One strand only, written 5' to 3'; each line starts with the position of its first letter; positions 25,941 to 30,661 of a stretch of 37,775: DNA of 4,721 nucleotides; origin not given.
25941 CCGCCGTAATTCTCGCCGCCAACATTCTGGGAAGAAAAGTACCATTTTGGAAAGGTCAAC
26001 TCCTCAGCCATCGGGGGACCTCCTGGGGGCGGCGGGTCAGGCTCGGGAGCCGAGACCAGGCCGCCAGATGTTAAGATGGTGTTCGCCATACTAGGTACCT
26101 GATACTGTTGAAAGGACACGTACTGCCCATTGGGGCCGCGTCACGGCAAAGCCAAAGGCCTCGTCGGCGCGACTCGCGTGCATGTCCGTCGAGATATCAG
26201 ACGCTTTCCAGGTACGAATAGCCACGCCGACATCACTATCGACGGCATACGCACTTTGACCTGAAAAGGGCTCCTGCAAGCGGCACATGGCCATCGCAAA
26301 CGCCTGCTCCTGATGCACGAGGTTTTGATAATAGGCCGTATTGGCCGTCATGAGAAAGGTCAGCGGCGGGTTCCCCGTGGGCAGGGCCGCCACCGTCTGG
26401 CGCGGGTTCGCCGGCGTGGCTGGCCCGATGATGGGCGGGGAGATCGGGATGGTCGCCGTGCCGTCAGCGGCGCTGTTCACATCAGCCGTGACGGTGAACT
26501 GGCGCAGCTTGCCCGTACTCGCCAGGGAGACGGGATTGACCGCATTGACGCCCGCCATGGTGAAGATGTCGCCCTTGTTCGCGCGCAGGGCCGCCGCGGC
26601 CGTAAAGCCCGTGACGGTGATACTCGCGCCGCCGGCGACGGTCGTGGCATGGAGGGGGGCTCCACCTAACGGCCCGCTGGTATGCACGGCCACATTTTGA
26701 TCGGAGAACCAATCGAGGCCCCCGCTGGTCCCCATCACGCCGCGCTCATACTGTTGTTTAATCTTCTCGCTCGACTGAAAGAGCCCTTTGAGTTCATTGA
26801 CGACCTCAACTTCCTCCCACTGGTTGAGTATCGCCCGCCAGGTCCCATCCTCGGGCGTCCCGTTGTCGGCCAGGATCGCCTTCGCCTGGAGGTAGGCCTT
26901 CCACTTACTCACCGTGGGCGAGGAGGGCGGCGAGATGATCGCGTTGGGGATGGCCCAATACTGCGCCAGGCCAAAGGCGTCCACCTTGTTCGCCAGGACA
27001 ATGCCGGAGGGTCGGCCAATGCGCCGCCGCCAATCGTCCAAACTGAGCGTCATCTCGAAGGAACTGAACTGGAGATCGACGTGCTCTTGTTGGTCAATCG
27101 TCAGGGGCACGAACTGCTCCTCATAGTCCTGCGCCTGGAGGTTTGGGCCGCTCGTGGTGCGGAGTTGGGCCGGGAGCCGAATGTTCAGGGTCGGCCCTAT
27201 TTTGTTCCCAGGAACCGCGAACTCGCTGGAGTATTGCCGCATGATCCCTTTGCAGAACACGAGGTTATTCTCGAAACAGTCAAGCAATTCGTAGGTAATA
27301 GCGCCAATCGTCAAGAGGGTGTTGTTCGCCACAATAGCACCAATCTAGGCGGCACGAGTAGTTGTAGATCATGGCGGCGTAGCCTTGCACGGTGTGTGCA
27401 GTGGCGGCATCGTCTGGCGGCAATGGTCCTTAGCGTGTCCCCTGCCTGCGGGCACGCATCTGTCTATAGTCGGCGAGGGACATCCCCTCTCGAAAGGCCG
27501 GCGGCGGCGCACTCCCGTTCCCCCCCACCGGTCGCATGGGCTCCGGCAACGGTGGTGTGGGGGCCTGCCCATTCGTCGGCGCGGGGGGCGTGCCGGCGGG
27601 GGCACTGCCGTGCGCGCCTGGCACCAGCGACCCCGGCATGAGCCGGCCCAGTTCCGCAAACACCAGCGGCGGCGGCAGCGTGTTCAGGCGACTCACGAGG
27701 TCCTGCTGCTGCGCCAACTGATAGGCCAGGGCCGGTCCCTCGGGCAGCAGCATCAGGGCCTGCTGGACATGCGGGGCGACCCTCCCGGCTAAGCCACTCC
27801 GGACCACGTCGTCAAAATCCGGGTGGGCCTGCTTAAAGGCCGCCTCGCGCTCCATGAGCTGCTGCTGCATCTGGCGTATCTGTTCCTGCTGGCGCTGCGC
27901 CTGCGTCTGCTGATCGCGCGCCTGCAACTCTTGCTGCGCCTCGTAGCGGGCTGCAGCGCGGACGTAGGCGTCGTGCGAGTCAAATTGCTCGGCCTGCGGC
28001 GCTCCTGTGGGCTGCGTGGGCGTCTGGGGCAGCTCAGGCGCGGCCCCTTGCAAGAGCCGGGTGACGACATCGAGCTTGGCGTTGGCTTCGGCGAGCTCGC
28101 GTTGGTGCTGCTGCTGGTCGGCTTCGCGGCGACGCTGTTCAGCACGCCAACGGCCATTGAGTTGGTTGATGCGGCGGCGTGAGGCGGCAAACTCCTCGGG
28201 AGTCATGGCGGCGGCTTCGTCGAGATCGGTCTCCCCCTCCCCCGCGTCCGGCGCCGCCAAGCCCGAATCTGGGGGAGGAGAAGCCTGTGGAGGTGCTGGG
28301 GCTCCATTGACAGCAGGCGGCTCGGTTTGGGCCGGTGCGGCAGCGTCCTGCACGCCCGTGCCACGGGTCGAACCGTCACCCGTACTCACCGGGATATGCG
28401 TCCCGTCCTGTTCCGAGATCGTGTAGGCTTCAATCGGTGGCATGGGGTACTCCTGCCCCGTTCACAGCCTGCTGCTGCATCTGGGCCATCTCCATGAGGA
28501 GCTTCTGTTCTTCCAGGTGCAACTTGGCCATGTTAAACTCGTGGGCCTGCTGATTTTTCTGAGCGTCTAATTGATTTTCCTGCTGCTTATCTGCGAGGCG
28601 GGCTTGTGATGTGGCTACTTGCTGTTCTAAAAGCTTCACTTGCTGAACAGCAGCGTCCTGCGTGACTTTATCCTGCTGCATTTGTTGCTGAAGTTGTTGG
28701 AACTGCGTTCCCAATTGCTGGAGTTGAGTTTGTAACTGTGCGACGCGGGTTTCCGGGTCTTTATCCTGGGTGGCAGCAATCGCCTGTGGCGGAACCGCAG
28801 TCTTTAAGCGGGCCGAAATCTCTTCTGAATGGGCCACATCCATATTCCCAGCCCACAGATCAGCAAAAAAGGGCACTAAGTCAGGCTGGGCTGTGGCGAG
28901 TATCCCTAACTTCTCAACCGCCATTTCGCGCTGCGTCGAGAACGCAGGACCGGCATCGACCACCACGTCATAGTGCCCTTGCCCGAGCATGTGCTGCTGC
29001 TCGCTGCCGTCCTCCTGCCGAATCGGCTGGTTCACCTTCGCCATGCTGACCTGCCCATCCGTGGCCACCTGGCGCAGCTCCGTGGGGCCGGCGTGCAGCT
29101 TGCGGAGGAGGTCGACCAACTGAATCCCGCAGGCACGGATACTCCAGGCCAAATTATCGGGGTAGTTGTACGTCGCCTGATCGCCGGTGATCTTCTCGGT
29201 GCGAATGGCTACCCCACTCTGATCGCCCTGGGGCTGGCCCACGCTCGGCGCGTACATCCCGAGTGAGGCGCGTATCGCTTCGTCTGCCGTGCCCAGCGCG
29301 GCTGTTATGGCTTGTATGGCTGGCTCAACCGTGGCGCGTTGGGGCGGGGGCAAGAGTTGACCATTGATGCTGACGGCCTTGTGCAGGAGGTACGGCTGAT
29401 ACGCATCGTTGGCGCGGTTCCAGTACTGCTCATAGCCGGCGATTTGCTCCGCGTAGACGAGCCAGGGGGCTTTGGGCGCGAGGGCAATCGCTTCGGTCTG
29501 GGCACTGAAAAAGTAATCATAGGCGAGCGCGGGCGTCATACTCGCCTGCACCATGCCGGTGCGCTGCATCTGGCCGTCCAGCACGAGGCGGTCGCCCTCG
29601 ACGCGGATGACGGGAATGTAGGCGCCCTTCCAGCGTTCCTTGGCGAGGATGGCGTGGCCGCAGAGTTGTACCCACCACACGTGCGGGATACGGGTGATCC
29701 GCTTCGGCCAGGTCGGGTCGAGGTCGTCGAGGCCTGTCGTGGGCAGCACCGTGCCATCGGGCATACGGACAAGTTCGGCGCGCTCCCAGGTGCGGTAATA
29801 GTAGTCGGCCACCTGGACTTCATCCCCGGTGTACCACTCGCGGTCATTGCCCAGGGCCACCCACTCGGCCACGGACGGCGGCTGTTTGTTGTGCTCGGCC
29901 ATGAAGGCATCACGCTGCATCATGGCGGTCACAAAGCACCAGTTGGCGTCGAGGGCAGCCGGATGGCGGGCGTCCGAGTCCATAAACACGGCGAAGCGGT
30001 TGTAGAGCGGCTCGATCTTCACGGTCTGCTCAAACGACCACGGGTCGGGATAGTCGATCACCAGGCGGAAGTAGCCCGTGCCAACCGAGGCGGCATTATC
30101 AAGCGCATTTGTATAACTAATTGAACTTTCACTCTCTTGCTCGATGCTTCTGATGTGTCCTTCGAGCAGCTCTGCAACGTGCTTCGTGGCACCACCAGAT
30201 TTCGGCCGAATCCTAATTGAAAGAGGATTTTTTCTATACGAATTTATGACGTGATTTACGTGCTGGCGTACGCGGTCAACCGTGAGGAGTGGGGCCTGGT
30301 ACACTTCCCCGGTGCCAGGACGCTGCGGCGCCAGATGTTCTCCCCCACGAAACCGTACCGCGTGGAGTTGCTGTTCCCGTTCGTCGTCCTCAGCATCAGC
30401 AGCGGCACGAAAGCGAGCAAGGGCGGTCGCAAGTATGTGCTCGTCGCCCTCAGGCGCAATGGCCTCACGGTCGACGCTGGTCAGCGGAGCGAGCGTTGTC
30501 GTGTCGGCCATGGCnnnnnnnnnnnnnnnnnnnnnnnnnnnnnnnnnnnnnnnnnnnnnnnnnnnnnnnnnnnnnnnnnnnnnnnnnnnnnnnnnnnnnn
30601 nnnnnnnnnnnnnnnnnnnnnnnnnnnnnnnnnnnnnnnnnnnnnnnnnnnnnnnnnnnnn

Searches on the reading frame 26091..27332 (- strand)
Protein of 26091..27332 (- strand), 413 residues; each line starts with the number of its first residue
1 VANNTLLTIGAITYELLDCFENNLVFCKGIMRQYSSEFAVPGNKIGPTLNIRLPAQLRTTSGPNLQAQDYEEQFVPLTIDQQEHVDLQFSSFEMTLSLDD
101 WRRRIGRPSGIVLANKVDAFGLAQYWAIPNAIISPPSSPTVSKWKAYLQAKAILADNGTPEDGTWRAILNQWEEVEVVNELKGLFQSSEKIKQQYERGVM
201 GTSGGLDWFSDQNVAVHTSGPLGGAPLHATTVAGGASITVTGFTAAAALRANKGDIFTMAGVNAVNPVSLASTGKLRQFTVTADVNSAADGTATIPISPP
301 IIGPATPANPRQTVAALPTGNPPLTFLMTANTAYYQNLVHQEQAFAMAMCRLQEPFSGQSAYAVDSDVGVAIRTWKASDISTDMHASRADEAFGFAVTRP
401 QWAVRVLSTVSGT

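Call 22: search_protein_families(library=pfam, proteins=[window:26091-27332:-], max_evalue=0.01)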
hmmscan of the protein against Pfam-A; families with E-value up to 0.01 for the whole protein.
window:26091-27332:- (413 aa): 1 family
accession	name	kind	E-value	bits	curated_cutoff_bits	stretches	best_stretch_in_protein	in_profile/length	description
PF11651.14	P22_CoatProtein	-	2.6e-26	92.8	24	1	1-405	1-420/423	P22 coat protein - gene protein 5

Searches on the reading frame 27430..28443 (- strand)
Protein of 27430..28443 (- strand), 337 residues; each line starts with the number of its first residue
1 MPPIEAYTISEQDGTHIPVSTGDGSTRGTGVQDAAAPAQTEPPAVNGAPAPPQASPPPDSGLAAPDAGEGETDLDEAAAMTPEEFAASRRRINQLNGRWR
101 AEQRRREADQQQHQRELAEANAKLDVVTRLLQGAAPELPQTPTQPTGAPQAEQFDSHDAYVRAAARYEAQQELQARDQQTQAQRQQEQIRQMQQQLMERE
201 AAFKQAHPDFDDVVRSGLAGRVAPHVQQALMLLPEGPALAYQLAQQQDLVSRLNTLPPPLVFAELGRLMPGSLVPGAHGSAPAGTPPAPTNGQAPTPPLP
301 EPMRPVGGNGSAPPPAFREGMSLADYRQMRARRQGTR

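Call 51: search_protein_families(library=phrogs, proteins=[window:27430-28443:-], max_evalue=0.001)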
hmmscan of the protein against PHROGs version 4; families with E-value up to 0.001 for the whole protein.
window:27430-28443:- (337 aa): 2 families
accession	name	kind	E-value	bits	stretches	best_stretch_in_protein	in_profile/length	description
phrog_8865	-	head and packaging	1.9e-30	107.6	1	69-328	58-287/297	head scaffolding protein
phrog_648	-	head and packaging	4.2e-13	50.5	1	70-258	37-219/286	head scaffolding protein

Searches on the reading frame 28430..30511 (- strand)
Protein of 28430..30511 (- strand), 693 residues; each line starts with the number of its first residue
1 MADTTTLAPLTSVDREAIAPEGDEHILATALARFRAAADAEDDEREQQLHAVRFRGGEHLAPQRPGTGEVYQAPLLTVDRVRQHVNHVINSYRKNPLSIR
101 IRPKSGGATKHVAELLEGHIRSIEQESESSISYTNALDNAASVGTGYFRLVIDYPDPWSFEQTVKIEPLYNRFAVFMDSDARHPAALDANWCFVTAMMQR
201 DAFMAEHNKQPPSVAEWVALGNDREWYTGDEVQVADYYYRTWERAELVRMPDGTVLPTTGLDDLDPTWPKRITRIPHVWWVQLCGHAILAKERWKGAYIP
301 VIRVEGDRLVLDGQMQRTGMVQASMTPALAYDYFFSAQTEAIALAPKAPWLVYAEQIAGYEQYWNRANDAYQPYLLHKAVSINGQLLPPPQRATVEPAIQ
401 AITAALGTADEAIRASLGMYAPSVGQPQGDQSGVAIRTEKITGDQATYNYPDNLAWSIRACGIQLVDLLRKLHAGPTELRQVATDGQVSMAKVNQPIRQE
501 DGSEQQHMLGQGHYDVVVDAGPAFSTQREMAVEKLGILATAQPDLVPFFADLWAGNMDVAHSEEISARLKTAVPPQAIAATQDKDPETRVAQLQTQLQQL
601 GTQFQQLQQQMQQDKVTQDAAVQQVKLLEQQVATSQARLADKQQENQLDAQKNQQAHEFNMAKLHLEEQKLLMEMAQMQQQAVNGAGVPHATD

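Call 22: search_protein_families(library=pfam, proteins=[window:28430-30511:-], max_evalue=0.01)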
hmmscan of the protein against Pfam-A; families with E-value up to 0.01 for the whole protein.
window:28430-30511:- (693 aa): 1 family
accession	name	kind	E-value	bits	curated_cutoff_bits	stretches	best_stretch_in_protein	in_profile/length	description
PF16510.12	P22_portal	-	3.4e-117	392.9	26.1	1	32-616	2-589/594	Phage P22-like portal protein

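Call 41: search_dna_similar(query=window:28430-30511:-, collection=phages, mode=protein, max_rows=15)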
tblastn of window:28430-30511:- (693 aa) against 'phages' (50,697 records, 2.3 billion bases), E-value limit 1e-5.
Records with a match: 213; places in all: 214; records where one place covers at least 80% of the query: 1.
Best place of each record, by identity: <60% 213.
By first word of the organism name: Salmonella 92; Vibrio 23; Escherichia 21; Bacteriophage 15; Enterobacteria 14; Caudoviricetes 8; Ralstonia 5; Shewanella 3; Pseudomonas 3; Xylella 3; and 16 more.
By host as written in the record: - 33; Salmonella enterica subsp. enterica serovar Typhimurium 20; Salmonella sp. 17; Escherichia coli 15; Vibrio crassostreae 12; Salmonella enterica 11; Candidatus Hamiltonella defensa 5; Salmonella enterica subsp. enterica serovar Anatum 4; and 70 more.
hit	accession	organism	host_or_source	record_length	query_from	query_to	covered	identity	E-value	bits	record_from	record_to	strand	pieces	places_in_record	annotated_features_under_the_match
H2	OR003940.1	Phage DSL-LC05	Gammaproteobacteria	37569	1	583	84%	33.0%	2e-76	273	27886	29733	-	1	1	portal protein | co-chaperonin GroES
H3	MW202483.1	Caudoviricetes sp.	Manatee Spring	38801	74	590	75%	32.9%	3e-73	264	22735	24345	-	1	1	phage P22 like portal protein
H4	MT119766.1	Xanthomonas phage PBR31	Xanthomonas campestris pv. campestris ...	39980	47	587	78%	31.4%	5e-65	240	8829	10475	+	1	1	portal protein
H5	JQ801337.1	Vibrio phage VvAW1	Vibrio vulnificus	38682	52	575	76%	32.1%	1e-63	236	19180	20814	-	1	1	hypothetical protein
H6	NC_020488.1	Vibrio phage VvAW1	Vibrio vulnificus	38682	52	575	76%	32.1%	1e-63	236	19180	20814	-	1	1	portal protein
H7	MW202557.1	Caudoviricetes sp.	Manatee Spring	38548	74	587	74%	31.5%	2e-69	253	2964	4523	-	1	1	phage P22 like portal protein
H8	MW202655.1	Bacteriophage sp.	Manatee Spring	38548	74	587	74%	31.5%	2e-69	253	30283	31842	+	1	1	phage P22 like portal protein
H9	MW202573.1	Caudoviricetes sp.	Manatee Spring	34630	52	575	76%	30.8%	6e-67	245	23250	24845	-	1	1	phage P22 like portal protein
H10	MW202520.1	Caudoviricetes sp.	Manatee Spring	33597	49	586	78%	29.6%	1e-70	256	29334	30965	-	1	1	phage P22 like portal protein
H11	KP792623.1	Rhodoferax phage P26218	Rhodoferax sp. IMCC26218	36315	74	576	73%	31.7%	6e-72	260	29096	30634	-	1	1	portal protein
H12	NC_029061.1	Rhodoferax phage P26218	Rhodoferax sp. IMCC26218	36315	74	576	73%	31.7%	6e-72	260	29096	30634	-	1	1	portal protein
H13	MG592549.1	Vibrio phage 1.183.O._10N.286.48.B7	Vibrio sp.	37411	52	578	76%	30.0%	1e-55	212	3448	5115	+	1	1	portal protein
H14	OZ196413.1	Vibrio phage D478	Seawater and oysters mix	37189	52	578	76%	29.9%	5e-55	210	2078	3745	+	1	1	portal protein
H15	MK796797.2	Shewanella phage X14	Shewanella inventionis KX27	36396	52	578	76%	29.8%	2e-54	208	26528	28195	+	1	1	portal protein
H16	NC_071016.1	Shewanella phage X14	Shewanella inventionis KX27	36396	52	578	76%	29.8%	2e-54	208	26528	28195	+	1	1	portal protein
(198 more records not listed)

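Call 82: find_homologous_proteins(query=window:28430-30511:-, max_evalue=1e-30)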
Query window:28430-30511:- (693 aa): 179 proteins with E <= 1e-30 among 8000 candidates; the best 120 are listed.
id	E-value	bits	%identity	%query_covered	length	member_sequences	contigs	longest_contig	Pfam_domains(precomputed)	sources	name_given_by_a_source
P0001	0.0e+0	1367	87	99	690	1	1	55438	PF16510.13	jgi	jgi:Phage P22-like portal protein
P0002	0.0e+0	1354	87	99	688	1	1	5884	PF16510.13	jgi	jgi:hypothetical protein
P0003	0.0e+0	1345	87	97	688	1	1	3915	PF16510.13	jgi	-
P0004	0.0e+0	1336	86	98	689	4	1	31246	PF16510.13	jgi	jgi:hypothetical protein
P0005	0.0e+0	1329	85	98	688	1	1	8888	PF16510.13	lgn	-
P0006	0.0e+0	1271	81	99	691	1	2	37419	PF16510.13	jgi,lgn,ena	-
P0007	0.0e+0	1254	81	98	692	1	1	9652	PF16510.13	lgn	-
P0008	0.0e+0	1251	80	99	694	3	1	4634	PF16510.13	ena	-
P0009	0.0e+0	1242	81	98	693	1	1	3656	PF16510.13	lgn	-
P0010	0.0e+0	1202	77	99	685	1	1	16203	PF16510.13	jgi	jgi:hypothetical protein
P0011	0.0e+0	1197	77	99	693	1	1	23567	PF16510.13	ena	-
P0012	0.0e+0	1195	75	100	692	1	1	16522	PF16510.13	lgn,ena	-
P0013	0.0e+0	1191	77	99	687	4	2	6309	PF16510.13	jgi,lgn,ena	jgi:hypothetical protein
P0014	0.0e+0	1178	76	99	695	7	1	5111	PF16510.13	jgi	jgi:hypothetical protein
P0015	0.0e+0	1173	76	98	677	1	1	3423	PF16510.13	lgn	-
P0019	1.4e-268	911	61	97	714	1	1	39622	PF16510.13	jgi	jgi:hypothetical protein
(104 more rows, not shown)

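Call 83: find_encoding_contigs(protein=P0001, flank=10000, max_places=2)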
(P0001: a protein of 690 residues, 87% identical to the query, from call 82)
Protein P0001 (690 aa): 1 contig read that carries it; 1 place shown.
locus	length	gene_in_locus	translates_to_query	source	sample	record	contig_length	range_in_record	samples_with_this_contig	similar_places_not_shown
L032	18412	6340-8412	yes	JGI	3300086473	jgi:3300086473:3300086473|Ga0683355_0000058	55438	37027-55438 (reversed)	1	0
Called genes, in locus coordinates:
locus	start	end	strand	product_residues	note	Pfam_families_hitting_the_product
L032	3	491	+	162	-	?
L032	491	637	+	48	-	-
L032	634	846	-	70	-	-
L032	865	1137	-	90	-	-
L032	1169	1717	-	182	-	-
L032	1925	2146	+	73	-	PF13560:HTH_31 (weak), PF01381:HTH_3 (weak)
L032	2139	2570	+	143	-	-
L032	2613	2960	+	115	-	-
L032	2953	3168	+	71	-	-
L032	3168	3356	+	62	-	-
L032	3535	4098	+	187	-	PF03592:Terminase_2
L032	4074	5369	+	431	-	PF03237:Terminase_6N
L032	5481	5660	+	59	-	-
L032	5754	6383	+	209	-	PF13392:HNH_3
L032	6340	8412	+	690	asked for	PF16510:P22_portal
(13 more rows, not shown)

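Call 84: find_encoding_contigs(protein=P0004, flank=10000, max_places=2)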
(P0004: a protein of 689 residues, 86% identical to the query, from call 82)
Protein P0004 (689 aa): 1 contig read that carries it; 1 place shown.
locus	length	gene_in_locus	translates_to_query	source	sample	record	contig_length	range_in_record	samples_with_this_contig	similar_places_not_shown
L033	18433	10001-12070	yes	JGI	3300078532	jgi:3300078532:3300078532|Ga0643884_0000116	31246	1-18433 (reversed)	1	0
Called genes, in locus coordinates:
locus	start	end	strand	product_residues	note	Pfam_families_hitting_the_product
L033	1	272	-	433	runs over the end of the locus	PF13481:AAA_25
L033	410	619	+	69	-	-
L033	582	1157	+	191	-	-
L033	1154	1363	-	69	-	-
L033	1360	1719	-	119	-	-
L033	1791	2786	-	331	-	-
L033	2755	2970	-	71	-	-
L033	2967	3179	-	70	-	-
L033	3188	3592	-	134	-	PF08774:VRR_NUC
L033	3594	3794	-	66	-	-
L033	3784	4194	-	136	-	-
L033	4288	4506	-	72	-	PF13560:HTH_31, PF01381:HTH_3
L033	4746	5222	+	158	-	PF13560:HTH_31, PF01381:HTH_3 (weak)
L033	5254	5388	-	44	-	-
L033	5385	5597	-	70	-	-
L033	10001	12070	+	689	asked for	PF16510:P22_portal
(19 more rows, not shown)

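Call 85: find_encoding_contigs(protein=P0019, flank=10000, max_places=2)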
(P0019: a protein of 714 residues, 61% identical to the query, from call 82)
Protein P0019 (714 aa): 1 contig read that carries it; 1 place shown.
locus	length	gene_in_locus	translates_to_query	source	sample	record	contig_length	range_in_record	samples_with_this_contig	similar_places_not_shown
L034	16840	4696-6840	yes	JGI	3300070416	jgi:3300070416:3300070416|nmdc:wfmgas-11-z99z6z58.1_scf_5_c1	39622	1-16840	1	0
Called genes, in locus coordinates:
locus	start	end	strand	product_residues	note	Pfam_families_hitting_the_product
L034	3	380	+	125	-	?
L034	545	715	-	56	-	-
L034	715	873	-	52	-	-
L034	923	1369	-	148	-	-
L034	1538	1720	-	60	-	-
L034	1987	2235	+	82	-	PF13560:HTH_31, PF13744:HTH_37 (weak), PF01381:HTH_3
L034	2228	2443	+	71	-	-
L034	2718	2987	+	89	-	-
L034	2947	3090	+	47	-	-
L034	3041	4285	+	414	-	PF03237:Terminase_6N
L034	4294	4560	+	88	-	-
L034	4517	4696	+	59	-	PF11450:DUF3008 (faint)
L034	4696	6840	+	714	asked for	PF16510:P22_portal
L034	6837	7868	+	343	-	-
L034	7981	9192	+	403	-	PF11651:P22_CoatProtein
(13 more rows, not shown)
